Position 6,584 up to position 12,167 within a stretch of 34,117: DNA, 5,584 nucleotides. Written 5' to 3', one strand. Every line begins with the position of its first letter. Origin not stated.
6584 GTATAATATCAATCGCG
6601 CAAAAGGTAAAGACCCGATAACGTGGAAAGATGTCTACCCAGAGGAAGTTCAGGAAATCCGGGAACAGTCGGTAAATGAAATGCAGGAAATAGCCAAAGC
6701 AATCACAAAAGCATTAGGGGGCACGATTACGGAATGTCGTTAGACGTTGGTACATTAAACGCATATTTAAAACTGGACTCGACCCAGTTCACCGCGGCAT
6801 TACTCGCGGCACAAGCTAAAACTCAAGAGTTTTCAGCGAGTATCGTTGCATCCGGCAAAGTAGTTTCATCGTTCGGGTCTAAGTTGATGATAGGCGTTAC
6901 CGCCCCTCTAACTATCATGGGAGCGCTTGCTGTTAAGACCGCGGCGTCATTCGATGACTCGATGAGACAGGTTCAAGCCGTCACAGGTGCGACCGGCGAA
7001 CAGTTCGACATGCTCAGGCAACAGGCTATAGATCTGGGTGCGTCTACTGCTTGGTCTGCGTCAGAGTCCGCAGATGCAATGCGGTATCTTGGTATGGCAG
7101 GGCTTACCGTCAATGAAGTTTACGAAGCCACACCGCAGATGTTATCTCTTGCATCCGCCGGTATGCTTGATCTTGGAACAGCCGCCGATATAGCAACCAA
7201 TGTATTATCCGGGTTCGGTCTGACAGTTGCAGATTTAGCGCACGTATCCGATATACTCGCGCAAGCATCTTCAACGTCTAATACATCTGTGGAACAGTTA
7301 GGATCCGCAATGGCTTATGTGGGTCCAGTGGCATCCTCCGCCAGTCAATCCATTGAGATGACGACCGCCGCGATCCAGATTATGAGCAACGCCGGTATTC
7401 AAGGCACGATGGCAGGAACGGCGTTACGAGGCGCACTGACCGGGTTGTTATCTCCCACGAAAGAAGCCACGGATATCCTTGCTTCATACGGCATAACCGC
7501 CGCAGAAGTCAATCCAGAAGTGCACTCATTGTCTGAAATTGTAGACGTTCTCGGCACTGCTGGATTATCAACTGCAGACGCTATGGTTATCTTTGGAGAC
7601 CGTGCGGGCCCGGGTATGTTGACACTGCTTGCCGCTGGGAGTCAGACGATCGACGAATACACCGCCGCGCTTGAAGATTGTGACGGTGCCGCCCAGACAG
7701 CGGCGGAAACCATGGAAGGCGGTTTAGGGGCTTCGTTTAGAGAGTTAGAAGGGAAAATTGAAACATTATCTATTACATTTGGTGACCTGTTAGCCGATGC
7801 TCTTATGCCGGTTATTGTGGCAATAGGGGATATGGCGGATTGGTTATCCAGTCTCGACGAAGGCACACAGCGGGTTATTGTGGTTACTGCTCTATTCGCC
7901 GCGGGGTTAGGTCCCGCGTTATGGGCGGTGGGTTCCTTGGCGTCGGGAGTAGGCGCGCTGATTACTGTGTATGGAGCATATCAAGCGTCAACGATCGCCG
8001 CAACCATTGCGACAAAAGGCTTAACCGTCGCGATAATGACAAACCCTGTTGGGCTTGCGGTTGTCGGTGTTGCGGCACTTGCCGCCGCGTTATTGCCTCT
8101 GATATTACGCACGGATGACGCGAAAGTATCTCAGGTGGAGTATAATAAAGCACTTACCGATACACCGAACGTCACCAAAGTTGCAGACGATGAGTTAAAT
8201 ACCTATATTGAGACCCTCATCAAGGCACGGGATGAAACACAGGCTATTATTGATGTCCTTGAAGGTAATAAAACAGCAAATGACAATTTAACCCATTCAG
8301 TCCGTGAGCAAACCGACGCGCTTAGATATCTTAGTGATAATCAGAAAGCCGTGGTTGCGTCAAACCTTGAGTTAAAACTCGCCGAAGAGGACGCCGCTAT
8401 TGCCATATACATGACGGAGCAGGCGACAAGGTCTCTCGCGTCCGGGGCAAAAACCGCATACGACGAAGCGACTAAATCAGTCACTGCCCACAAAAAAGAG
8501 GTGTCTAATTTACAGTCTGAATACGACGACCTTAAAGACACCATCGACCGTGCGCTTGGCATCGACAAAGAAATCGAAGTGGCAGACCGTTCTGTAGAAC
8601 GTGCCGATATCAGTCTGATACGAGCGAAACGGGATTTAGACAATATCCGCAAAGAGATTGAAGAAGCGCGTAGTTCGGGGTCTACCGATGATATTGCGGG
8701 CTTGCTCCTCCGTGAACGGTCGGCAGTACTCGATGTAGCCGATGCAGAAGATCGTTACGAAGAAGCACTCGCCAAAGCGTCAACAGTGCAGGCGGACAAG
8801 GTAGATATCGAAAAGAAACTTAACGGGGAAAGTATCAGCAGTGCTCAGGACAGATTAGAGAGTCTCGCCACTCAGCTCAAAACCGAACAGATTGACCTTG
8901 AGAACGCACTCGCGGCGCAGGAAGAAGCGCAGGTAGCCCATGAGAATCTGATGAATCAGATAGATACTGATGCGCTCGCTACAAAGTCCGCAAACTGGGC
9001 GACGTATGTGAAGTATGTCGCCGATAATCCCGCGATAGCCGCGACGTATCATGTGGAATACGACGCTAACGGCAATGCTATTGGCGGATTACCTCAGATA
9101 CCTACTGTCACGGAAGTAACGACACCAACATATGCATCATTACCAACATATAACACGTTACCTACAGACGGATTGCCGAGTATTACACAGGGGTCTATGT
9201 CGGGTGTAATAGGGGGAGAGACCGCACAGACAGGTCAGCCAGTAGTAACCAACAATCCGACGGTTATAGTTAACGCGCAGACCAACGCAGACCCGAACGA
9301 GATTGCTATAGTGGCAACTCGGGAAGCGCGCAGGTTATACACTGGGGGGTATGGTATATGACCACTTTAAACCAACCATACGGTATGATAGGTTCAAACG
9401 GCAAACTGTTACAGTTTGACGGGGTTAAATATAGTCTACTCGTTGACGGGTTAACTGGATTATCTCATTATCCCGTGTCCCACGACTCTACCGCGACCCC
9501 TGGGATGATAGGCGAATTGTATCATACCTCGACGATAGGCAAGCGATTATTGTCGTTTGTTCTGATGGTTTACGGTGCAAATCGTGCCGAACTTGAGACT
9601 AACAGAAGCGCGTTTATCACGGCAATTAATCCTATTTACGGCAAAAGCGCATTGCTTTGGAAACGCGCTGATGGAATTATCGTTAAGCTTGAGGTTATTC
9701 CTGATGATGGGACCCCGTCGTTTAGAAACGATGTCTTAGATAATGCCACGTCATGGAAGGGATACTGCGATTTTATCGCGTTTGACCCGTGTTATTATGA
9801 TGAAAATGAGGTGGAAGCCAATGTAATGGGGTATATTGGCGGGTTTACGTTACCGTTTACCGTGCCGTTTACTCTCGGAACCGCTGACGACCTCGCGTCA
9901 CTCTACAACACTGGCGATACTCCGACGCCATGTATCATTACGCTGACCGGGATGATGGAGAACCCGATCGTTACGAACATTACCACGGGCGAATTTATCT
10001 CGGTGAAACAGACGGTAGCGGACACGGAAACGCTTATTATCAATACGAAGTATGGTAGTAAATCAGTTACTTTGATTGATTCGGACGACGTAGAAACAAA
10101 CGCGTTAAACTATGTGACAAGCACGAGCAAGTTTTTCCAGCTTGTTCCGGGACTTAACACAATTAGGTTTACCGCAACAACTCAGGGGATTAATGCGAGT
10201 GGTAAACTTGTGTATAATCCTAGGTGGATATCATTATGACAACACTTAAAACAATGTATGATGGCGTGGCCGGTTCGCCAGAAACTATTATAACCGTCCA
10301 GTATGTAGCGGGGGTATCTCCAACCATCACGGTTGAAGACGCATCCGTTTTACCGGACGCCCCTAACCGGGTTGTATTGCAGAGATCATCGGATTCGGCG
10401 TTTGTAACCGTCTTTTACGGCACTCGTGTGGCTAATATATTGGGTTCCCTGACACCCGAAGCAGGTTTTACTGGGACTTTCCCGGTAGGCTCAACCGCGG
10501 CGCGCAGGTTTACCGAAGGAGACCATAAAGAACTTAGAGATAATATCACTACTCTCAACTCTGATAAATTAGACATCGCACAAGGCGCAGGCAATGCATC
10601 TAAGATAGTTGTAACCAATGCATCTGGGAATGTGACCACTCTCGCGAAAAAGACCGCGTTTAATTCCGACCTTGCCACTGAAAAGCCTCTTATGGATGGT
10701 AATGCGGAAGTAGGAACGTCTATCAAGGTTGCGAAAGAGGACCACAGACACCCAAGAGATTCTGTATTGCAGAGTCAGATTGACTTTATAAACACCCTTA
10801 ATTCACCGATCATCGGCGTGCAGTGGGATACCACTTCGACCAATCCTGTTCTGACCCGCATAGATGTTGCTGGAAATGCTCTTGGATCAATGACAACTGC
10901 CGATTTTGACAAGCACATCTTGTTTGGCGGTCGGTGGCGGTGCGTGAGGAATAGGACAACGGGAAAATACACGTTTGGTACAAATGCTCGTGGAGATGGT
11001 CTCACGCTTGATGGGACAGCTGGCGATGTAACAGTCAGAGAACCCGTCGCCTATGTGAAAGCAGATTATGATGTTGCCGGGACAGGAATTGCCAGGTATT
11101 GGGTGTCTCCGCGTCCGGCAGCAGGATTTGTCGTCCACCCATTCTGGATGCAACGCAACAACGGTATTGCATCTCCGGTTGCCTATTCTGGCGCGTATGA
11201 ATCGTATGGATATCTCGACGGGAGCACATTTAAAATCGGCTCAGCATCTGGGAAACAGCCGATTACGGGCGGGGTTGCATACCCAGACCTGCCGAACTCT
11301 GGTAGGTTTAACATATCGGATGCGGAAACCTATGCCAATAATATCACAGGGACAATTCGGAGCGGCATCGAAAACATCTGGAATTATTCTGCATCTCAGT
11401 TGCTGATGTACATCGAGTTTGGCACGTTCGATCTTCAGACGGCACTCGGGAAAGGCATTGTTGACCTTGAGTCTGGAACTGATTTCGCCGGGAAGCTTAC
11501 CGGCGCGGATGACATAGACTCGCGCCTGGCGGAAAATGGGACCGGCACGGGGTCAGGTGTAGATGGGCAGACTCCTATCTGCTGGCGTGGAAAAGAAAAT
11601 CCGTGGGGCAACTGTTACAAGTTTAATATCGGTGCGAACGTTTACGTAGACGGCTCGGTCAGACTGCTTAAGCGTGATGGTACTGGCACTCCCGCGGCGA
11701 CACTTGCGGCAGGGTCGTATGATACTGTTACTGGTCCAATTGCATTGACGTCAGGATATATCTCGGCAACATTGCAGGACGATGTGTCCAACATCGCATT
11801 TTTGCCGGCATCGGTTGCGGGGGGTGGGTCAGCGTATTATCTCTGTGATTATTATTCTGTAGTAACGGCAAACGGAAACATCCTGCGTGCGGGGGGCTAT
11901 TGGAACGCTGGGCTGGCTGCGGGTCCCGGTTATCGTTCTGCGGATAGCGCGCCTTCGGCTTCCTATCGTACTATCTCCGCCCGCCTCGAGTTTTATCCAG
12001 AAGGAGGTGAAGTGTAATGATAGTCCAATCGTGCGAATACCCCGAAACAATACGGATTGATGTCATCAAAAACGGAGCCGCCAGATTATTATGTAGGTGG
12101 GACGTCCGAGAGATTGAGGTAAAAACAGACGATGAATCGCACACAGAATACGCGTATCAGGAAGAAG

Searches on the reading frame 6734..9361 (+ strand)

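Call 13: search_protein_families(library=pfam, proteins=[window:6734-9361:+], max_evalue=0.01)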
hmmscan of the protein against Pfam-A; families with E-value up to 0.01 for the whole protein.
window:6734-9361:+ (875 aa): 1 family
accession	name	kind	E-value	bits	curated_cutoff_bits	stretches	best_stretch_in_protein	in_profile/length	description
PF10145.14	PhageMin_Tail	-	5.1e-42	144.5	33.2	1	95-280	1-189/201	Phage-related minor tail protein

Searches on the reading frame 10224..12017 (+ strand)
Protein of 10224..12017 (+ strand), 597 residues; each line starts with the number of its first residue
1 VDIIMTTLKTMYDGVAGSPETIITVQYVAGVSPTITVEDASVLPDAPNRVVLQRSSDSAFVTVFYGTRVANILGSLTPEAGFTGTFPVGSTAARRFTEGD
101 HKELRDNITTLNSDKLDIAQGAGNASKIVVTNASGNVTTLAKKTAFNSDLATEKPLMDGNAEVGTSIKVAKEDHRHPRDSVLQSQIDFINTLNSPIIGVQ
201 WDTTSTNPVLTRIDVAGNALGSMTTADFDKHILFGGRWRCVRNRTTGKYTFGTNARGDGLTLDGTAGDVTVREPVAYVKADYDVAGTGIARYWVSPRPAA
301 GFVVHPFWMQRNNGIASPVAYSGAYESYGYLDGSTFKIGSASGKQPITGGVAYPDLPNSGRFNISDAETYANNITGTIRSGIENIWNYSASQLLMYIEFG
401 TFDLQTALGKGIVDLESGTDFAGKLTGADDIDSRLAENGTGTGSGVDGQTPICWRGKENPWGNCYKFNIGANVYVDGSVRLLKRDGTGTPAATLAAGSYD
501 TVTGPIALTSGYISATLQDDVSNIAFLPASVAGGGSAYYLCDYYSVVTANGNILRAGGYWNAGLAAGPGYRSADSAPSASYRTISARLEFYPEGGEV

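Call 13: search_protein_families(library=pfam, proteins=[window:10224-12017:+], max_evalue=0.01)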
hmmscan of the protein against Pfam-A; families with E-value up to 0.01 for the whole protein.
window:10224-12017:+ (597 aa): 0 families

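Call 28: find_related_loci(query=window:10224-12017:+, collection=viral_contigs, flank=10000)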
Query window:10224-12017:+ (597 aa) in viral_contigs; peptide patterns used: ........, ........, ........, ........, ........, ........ (x = any residue, [..] = any of these).
6 stretches matched a pattern; 5 encode a relative of the query (tblastn E <= 1e-3); 5 distinct loci.
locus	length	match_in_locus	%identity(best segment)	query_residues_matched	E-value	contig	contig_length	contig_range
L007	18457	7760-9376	81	105-597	0e+0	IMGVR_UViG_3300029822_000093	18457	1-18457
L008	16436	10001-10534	78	1-180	6e-82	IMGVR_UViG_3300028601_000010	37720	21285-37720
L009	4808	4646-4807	94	1-54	4e-26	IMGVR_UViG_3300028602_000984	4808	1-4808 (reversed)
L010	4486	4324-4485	94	1-54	4e-26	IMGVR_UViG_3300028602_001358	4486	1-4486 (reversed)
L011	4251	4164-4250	97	1-29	6e-12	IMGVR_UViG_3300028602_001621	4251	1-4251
